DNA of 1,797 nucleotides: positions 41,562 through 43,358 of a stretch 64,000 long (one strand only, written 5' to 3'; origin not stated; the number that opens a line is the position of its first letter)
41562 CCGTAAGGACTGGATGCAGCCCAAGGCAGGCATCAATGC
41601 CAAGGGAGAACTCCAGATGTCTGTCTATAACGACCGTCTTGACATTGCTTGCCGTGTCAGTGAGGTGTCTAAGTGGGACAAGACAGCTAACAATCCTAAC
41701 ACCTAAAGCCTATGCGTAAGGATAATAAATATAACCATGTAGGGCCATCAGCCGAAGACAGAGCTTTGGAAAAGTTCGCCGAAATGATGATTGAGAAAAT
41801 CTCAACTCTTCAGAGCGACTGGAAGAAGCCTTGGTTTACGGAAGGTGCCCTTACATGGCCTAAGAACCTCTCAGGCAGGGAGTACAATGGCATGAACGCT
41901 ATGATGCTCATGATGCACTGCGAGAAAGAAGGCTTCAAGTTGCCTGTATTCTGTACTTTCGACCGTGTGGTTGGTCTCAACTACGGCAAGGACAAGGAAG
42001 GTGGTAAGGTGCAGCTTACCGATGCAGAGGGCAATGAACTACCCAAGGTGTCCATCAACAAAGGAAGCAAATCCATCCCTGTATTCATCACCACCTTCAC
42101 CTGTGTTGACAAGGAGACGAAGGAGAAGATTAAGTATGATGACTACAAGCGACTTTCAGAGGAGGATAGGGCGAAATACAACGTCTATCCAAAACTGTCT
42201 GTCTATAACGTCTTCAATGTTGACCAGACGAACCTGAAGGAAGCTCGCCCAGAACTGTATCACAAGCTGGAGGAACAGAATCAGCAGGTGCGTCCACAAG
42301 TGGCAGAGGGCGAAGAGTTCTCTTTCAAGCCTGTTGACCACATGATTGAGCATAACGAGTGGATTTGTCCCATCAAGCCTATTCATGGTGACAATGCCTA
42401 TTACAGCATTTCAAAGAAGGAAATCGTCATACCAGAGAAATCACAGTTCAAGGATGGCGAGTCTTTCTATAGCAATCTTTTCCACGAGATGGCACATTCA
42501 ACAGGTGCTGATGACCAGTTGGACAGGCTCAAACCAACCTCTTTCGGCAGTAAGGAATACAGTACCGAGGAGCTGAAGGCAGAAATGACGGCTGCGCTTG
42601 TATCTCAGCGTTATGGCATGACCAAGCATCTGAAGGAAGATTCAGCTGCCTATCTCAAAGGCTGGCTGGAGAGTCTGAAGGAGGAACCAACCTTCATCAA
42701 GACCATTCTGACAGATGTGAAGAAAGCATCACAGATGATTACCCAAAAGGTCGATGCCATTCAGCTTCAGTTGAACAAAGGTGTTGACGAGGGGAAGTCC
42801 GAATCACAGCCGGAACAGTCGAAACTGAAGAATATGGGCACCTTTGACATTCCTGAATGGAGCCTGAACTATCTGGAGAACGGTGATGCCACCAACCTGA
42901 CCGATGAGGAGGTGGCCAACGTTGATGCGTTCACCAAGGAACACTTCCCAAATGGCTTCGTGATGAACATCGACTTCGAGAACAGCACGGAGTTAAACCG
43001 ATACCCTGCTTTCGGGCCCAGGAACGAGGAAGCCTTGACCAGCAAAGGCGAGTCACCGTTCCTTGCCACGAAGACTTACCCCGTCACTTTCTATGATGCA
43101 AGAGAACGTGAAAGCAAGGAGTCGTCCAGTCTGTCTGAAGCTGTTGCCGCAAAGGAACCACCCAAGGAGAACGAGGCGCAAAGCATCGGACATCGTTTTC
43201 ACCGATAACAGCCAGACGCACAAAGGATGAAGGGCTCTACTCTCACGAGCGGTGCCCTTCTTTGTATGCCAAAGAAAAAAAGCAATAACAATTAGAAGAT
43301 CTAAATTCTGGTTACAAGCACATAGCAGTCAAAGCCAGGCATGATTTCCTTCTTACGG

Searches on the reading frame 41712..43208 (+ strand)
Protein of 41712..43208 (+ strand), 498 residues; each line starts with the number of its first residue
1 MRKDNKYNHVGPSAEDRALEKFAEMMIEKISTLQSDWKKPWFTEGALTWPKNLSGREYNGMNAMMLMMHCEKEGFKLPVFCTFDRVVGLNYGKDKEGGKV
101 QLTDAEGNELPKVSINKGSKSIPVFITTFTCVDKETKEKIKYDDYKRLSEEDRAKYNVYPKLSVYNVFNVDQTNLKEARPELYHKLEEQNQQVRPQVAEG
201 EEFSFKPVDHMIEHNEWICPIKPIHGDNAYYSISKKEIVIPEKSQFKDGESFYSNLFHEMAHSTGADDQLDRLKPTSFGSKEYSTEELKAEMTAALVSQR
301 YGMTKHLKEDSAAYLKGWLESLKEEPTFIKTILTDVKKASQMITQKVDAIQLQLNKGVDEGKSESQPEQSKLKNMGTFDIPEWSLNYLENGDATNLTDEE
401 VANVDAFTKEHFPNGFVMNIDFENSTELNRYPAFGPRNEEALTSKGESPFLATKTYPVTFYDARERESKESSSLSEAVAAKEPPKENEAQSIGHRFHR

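Call 37: search_protein_families(library=pfam, proteins=[window:41712-43208:+], max_evalue=0.0001)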
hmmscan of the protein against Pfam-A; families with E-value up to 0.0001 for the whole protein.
window:41712-43208:+ (498 aa): 3 families
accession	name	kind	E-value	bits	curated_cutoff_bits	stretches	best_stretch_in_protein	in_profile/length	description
PF18818.7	MPTase-PolyVal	-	2.2e-28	99.3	27.5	1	225-329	17-120/126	Zincin-like metallopeptidase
PF08401.16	ArdcN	-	1.3e-21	77.5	22.6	1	18-168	3-123/123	N-terminal domain of anti-restriction factor ArdC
PF21977.1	DUF6926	-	3e-16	59.9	27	1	379-435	3-61/73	Domain of unknown function (DUF6926)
